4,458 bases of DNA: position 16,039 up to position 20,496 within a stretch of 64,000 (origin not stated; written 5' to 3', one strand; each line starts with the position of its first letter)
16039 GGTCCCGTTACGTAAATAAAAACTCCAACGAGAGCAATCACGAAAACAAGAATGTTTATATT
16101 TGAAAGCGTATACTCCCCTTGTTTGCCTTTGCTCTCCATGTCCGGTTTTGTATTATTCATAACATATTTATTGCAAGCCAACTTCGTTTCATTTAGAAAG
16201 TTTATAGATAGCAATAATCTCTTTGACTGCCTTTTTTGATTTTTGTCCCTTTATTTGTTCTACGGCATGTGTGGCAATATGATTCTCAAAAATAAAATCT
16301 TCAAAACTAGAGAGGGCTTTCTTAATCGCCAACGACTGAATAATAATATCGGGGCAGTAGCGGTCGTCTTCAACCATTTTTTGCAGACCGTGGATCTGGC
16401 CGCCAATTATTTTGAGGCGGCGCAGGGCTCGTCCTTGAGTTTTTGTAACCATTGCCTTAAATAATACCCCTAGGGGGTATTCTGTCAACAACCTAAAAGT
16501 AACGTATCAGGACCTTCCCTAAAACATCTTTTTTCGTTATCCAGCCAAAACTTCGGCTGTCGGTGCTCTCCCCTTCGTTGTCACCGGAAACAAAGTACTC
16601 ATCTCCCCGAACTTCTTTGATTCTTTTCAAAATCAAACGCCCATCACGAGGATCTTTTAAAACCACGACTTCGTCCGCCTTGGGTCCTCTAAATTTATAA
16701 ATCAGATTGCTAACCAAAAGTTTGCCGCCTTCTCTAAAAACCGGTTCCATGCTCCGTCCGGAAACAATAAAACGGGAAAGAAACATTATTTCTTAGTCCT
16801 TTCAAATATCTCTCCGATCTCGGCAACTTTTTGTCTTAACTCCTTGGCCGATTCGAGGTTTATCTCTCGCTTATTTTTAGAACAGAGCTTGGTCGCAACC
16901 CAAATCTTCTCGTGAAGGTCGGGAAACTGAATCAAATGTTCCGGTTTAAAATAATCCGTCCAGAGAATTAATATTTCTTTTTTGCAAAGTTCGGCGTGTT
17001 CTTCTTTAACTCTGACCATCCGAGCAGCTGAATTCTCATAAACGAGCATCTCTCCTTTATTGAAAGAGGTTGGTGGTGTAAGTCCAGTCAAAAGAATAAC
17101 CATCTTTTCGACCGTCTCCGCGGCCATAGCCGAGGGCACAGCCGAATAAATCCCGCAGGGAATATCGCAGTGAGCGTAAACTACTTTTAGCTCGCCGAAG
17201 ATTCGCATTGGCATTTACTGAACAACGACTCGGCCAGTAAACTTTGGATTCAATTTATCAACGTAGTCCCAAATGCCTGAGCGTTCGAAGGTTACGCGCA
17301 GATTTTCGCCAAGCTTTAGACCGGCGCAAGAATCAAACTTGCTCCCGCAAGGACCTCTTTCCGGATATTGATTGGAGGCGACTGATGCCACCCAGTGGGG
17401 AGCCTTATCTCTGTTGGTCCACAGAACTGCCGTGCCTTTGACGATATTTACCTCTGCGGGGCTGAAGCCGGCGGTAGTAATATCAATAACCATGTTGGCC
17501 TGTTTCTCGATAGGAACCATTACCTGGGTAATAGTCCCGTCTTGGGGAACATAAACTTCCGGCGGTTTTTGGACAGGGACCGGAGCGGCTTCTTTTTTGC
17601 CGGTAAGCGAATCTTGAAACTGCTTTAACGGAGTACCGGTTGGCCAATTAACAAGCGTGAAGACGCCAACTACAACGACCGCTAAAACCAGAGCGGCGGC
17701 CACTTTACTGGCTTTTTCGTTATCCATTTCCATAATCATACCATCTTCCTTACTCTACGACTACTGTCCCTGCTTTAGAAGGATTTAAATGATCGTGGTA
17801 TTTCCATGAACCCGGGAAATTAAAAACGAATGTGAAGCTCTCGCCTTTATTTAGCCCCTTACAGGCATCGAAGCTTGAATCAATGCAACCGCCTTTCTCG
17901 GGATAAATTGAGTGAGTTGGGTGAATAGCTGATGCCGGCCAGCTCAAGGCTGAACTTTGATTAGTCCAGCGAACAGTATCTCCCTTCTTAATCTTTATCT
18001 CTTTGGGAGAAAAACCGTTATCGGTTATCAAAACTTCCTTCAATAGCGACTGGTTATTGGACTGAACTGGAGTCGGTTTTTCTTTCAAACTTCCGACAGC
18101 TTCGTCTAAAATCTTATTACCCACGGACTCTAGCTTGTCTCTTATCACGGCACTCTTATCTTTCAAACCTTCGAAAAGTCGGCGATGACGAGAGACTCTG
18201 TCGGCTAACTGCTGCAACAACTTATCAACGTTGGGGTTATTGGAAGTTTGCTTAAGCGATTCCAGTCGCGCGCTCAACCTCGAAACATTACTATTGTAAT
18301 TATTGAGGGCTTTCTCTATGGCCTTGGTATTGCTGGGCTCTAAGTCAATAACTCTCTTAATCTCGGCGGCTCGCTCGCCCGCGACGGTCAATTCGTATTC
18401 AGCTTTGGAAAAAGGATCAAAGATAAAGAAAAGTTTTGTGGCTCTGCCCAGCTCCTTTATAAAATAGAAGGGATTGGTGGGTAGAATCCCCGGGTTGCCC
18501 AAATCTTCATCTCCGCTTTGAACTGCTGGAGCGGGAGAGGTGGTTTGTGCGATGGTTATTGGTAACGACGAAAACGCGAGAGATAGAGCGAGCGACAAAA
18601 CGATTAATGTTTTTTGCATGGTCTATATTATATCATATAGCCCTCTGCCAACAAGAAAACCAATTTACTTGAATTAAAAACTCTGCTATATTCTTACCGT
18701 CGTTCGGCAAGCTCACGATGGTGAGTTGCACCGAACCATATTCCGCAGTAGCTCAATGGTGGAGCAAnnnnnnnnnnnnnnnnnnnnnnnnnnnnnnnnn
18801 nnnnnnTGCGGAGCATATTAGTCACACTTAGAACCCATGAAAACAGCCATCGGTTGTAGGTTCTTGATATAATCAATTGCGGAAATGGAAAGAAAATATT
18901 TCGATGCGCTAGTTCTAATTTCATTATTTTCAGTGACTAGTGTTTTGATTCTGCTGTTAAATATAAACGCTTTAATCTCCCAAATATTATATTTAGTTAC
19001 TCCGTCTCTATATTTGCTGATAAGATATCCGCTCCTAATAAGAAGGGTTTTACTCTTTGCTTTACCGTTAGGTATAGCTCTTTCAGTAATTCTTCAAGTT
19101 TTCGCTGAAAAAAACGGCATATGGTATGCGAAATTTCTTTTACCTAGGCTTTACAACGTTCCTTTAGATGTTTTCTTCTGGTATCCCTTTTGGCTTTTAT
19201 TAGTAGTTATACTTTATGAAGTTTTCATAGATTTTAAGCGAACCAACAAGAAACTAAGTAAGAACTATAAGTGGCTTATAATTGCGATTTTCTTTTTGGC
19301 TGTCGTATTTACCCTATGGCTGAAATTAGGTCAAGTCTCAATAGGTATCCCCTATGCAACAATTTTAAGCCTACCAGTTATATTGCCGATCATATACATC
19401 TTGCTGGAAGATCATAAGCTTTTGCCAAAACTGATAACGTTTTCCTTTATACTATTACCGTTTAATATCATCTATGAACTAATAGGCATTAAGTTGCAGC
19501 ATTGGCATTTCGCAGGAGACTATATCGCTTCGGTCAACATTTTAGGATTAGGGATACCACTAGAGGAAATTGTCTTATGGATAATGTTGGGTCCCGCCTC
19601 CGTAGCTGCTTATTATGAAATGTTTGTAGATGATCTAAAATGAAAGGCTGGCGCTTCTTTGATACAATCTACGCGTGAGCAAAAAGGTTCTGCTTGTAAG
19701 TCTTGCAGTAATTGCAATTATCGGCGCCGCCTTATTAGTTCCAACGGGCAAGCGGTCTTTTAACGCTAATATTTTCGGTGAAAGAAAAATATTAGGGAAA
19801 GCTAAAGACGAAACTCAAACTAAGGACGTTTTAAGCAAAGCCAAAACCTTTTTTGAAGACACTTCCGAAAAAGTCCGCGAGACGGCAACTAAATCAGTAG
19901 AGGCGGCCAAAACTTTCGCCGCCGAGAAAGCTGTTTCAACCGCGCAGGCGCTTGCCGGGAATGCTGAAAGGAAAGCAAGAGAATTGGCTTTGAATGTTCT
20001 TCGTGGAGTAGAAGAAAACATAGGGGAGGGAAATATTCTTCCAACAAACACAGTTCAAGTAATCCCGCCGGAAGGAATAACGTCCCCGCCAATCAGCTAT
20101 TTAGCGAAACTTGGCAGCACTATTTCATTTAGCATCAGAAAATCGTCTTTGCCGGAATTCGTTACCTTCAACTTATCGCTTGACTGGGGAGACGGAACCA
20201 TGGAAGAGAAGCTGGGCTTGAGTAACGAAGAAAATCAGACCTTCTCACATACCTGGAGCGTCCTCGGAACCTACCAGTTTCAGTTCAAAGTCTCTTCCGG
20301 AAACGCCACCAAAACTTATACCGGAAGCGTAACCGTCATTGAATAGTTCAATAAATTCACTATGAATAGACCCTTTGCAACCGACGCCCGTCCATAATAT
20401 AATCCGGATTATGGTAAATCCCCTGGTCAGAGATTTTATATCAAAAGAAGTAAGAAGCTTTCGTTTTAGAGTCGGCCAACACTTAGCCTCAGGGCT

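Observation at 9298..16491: CsoR-headed minus-strand operon coupling a Cu-ATPase to an extracytoplasmic thiol-reduction module and Met-rich and Cys-rich small proteins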

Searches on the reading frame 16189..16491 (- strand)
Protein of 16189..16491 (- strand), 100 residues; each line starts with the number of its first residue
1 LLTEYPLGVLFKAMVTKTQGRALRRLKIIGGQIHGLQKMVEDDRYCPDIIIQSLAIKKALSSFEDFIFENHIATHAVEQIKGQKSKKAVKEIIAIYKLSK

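Call 3: search_protein_families(library=pfam, proteins=[window:16189-16491:-], max_evalue=0.01)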
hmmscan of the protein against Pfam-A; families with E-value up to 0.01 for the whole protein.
window:16189-16491:- (100 aa): 1 family
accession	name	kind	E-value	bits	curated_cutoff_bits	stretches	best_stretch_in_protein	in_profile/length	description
PF02583.22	Trns_repr_metal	-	1.1e-21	77.5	22.8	1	21-95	4-75/78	Metal-sensitive transcriptional repressor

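Call 4: search_protein_families(library=ncbifam, proteins=[window:16189-16491:-], max_evalue=0.01)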
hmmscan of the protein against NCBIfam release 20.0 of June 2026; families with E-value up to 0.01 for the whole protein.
window:16189-16491:- (100 aa): 3 families
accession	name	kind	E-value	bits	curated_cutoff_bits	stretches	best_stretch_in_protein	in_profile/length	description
NF052430.1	repress_RicR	exception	4.1e-11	43.3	175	1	23-86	12-78/93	copper-sensing transcriptional repressor RicR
NF008464.0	PRK11352.1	equivalog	4.1e-07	30.3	133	1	18-95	7-85/91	formaldehyde-responsive transcriptional repressor FrmR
NF011613.0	PRK15039.1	equivalog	2.4e-06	28.1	138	1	25-93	14-82/90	Ni(II)/Co(II)-binding transcriptional repressor RcnR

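Call 26: search_solved_structures(query=window:16189-16452:-, max_evalue=0.01, show_alignments=5)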
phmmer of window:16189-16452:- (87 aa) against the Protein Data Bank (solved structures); distinct sequences matched with E-value up to 0.01: 10.
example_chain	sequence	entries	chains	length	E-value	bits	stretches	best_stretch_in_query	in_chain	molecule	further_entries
4m1p_A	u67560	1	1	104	3.4e-12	49.4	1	8-83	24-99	Copper-sensitive operon repressor (CsoR)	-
4adz_A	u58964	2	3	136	2.2e-10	43.6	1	5-65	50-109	CSOR | COPPER SENSITIVE OPERON REPRESSOR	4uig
2hh7_A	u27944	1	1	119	4e-08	36.5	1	5-84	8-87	Hypothetical protein CsoR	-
6ahx_A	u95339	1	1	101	5.4e-08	36.1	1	7-68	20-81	Putative cytosolic protein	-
7mq1_A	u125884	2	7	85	5.8e-07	32.8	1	7-66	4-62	Copper-sensing transcriptional repressor csoR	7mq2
7mq3_A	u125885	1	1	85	1.4e-06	31.6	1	7-66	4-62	Copper-sensing transcriptional repressor csoR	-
5fmn_A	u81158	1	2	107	1.7e-06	31.4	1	8-60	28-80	INRS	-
3aai_A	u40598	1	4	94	1.1e-05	28.8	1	4-79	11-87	Copper homeostasis operon regulatory protein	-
5lbm_A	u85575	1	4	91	0.0021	21.5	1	7-60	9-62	Transcriptional repressor FrmR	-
5lcy_A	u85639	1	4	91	0.0067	19.9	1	6-65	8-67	Frmr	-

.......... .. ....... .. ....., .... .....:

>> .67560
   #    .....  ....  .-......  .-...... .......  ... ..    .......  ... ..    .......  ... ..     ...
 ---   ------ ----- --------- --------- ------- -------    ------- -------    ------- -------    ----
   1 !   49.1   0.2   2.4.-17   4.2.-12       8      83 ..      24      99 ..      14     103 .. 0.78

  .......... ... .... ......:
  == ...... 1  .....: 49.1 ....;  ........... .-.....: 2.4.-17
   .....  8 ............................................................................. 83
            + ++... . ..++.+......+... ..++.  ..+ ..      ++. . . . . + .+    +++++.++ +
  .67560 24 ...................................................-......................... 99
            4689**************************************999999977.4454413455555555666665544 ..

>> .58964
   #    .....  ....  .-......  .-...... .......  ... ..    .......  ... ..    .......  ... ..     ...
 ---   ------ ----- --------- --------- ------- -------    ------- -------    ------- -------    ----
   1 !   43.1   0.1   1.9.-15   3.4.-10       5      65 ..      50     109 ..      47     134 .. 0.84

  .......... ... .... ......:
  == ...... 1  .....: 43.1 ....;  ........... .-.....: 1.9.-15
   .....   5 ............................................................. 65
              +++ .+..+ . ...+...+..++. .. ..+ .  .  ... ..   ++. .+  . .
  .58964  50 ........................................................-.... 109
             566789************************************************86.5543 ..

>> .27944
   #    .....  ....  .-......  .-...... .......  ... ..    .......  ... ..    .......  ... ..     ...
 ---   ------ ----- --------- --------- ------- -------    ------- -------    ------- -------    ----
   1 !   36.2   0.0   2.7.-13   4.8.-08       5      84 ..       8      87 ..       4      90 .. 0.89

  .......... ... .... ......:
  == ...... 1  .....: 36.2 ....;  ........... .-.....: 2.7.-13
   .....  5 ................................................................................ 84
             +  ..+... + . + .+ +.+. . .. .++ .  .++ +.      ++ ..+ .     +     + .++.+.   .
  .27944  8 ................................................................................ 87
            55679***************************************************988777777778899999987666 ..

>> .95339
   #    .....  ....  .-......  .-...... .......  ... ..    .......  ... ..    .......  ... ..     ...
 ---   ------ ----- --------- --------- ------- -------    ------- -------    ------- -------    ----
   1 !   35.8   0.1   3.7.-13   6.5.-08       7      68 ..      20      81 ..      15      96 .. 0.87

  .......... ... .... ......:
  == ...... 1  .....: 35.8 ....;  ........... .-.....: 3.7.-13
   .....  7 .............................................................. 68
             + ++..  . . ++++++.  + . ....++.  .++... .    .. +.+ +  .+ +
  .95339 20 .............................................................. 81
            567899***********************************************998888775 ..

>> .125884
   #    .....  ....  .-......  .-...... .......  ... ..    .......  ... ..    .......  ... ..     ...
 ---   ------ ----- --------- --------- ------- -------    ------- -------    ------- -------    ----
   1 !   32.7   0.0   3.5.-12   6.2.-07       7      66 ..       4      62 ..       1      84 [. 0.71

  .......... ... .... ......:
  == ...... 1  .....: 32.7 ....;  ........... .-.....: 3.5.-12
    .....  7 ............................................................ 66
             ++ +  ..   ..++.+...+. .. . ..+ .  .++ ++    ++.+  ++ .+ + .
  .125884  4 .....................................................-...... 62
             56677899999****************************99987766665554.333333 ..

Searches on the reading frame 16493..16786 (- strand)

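Call 55: search_protein_families(library=pfam, proteins=[window:16493-16786:-], max_evalue=0.01)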
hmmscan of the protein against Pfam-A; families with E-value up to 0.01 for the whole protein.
window:16493-16786:- (97 aa): 3 families
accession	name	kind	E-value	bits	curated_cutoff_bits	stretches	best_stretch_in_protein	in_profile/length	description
PF10502.14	Peptidase_S26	-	3.5e-17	63.3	22.9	2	57-97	128-168/168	Signal peptidase, peptidase S26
PF00717.28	Peptidase_S24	-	0.00034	20.7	23.3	1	8-71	40-96/116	Peptidase S24-like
PF11250.13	FAF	-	0.0092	16.6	25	0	43-67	18-43/54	Fantastic Four meristem regulator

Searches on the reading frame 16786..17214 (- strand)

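Call 55: search_protein_families(library=pfam, proteins=[window:16786-17214:-], max_evalue=0.01)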
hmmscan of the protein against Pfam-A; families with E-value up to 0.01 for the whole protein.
window:16786-17214:- (142 aa): 1 family
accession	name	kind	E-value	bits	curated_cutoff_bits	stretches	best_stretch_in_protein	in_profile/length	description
PF09055.16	Sod_Ni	-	4e-39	134.5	25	1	11-141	2-127/127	Nickel-containing superoxide dismutase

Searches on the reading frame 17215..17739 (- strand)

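Call 55: search_protein_families(library=pfam, proteins=[window:17215-17739:-], max_evalue=0.01)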
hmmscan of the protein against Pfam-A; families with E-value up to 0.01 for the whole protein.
window:17215-17739:- (174 aa): 2 families
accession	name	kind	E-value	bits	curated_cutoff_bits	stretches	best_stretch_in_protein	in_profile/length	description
PF13473.12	Cupredoxin_1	-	0.00057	20.3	27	1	78-173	18-104/104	Cupredoxin-like domain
PF00127.26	Copper-bind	-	0.0052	17.6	21.2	1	83-159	5-82/99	Copper binding proteins, plastocyanin/azurin family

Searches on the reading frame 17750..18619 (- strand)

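Call 55: search_protein_families(library=pfam, proteins=[window:17750-18619:-], max_evalue=0.01)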
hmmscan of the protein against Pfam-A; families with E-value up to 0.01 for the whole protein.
window:17750-18619:- (289 aa): 3 families
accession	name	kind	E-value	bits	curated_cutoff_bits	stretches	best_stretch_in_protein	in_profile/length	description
PF18915.5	DUF5667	-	3.7e-12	47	27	1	44-138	1-96/99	Domain of unknown function (DUF5667)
PF13473.12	Cupredoxin_1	-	0.00014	22.3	27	1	194-288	23-104/104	Cupredoxin-like domain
PF16591.11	HBM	-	0.0027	17.6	29.8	1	109-181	47-121/254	Helical bimodular sensor domain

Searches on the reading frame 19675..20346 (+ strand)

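Call 55: search_protein_families(library=pfam, proteins=[window:19675-20346:+], max_evalue=0.01)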
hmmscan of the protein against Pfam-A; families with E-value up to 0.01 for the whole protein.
window:19675-20346:+ (223 aa): 2 families
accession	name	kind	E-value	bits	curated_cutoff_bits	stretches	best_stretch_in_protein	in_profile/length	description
PF18911.6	PKD_4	-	1.5e-05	25.4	27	1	146-220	16-82/85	PKD domain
PF22352.2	K319L-like_PKD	-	0.0059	17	27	0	169-221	31-82/84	K319L-like, PKD domain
